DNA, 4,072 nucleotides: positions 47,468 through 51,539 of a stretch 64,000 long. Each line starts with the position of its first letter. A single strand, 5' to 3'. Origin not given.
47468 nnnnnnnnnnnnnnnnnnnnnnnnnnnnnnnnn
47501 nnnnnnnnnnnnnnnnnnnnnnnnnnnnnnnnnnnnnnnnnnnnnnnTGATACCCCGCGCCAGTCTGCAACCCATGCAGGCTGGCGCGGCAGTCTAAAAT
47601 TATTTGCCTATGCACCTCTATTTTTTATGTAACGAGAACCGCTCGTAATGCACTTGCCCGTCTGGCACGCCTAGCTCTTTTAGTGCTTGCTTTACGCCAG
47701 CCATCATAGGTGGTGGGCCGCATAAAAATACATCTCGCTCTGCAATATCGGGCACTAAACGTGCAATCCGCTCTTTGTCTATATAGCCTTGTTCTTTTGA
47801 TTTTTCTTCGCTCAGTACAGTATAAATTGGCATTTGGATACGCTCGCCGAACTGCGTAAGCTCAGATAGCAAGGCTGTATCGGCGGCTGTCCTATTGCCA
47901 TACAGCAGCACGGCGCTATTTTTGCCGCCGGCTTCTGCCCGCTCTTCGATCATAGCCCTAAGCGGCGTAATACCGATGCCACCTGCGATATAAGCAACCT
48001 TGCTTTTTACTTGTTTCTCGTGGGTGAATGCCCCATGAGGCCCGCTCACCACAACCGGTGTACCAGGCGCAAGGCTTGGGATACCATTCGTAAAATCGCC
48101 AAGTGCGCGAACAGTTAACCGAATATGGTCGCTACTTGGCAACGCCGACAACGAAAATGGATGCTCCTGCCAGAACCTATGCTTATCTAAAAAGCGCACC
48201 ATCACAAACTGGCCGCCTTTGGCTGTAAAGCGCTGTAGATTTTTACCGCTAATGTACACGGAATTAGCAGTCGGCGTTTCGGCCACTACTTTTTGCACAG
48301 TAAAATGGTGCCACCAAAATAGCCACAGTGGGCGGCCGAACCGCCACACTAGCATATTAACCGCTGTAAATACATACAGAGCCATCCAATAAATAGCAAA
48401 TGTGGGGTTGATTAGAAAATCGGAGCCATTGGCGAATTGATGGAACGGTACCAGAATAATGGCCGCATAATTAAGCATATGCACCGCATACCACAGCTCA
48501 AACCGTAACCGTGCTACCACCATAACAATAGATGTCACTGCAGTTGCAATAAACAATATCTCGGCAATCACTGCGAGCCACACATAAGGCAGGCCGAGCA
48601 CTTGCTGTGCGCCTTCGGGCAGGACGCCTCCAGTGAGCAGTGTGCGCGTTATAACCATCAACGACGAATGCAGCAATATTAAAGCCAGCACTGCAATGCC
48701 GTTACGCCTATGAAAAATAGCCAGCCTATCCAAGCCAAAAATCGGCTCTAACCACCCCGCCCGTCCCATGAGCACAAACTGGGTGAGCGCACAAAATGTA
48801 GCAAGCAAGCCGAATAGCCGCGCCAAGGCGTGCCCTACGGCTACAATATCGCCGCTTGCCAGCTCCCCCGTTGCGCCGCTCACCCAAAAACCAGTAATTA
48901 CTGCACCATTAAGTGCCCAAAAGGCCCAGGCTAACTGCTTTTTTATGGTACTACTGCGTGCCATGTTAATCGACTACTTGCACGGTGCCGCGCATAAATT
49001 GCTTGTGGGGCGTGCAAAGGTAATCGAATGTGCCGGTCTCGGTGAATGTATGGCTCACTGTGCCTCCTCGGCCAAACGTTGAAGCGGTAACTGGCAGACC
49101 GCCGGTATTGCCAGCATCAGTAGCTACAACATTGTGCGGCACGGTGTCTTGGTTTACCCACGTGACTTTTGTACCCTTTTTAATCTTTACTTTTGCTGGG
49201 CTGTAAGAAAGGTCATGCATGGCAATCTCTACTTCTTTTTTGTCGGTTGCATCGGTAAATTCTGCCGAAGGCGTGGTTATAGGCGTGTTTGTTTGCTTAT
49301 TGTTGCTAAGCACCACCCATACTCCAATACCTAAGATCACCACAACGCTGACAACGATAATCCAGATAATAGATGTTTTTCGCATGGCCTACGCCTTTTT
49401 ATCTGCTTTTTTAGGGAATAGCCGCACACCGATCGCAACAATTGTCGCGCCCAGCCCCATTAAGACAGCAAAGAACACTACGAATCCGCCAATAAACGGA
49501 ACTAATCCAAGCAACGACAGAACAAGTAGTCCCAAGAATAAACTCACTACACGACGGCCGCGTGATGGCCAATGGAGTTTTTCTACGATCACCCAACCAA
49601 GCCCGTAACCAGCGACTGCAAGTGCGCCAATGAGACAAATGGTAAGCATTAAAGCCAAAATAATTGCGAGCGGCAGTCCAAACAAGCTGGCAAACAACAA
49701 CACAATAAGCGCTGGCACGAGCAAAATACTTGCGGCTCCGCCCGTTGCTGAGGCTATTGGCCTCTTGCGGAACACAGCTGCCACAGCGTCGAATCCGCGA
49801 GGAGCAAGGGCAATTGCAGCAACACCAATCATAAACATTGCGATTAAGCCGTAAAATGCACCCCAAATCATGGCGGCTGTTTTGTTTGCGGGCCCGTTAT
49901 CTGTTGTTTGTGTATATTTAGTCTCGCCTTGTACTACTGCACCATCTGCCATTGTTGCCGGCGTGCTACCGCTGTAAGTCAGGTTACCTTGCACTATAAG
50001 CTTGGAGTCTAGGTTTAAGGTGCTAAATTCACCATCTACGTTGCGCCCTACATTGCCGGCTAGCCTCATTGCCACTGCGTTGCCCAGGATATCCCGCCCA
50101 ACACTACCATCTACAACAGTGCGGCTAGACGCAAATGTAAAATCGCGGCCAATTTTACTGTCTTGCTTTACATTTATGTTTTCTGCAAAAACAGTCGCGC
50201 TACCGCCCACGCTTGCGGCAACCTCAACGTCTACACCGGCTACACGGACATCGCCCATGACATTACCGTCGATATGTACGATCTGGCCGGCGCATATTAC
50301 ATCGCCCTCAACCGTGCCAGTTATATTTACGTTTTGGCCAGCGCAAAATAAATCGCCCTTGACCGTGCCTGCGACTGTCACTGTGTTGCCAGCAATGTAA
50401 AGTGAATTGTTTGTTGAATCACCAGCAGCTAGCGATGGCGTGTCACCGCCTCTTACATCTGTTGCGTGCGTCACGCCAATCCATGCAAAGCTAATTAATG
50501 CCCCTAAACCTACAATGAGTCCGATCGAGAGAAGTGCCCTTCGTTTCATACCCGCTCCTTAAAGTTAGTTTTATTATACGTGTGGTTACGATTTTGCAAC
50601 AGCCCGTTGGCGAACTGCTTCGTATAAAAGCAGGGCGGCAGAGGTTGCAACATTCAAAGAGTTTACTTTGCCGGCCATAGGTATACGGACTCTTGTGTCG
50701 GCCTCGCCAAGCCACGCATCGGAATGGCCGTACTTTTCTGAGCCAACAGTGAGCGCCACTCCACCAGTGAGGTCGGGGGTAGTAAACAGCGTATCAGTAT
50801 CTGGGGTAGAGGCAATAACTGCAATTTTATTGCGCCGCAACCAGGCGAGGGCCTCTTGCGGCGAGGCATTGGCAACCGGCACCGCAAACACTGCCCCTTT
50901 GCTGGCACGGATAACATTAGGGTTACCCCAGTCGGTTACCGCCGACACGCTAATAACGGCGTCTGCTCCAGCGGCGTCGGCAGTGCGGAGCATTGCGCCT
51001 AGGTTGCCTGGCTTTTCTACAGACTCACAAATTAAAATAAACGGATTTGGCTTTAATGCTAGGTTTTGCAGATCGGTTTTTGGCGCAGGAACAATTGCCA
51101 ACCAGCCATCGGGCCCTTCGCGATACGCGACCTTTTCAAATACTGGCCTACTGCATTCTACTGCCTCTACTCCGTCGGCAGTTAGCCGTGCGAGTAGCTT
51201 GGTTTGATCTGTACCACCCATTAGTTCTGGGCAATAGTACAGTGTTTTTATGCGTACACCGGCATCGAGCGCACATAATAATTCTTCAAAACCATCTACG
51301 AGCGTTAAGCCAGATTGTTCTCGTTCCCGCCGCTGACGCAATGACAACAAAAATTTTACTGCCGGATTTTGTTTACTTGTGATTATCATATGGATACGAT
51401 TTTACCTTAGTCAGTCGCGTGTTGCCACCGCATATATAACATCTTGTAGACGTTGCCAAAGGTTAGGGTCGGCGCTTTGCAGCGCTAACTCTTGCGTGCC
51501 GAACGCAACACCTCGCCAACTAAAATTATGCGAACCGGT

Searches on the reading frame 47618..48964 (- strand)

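Call 44: search_protein_families(library=pfam, proteins=[window:47618-48964:-], max_evalue=0.00001)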
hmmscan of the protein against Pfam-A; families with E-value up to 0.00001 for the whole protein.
window:47618-48964:- (448 aa): 3 families
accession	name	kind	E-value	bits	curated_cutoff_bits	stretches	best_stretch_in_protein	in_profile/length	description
PF00175.26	NAD_binding_1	-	4.8e-17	63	22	1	326-425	2-108/109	Oxidoreductase NAD-binding domain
PF01794.25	Ferric_reduct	-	7.4e-15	55.5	28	1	51-171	1-119/121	Ferric reductase like transmembrane component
PF08022.18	FAD_binding_8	-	4.5e-10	40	22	1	222-295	3-78/109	FAD-binding domain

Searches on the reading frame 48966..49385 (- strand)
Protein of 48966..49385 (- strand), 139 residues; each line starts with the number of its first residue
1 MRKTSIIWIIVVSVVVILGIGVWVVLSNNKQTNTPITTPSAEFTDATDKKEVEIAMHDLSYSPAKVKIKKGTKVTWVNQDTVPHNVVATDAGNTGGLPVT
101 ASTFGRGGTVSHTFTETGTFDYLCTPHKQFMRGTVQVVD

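Call 45: search_protein_families(library=pfam, proteins=[window:48966-49385:-], max_evalue=0.00001)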
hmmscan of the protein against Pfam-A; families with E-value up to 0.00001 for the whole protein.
window:48966-49385:- (139 aa): 2 families
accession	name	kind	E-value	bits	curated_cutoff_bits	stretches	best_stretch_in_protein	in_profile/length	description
PF00127.26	Copper-bind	-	7.5e-20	71.6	21.2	1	51-137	4-98/99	Copper binding proteins, plastocyanin/azurin family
PF13473.12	Cupredoxin_1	-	2.2e-10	40.9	27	1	20-135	5-102/104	Cupredoxin-like domain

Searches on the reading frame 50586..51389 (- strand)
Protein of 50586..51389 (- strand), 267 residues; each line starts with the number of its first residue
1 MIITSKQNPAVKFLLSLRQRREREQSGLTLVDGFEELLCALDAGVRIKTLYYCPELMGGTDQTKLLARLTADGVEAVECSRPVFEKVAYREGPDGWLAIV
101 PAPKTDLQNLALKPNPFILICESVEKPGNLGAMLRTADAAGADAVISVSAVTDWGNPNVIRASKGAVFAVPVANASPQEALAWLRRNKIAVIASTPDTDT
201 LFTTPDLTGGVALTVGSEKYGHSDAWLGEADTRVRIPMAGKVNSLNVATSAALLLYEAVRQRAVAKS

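Call 45: search_protein_families(library=pfam, proteins=[window:50586-51389:-], max_evalue=0.00001)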
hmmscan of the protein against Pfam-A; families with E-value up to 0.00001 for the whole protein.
window:50586-51389:- (267 aa): 2 families
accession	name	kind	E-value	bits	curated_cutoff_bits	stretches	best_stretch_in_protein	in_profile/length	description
PF00588.24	SpoU_methylase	-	5.7e-33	114.4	29.7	1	117-256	2-142/142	SpoU rRNA Methylase family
PF22435.1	MRM3-like_sub_bind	-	3.4e-18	66.3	27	1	8-98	1-84/84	MRM3-like substrate binding domain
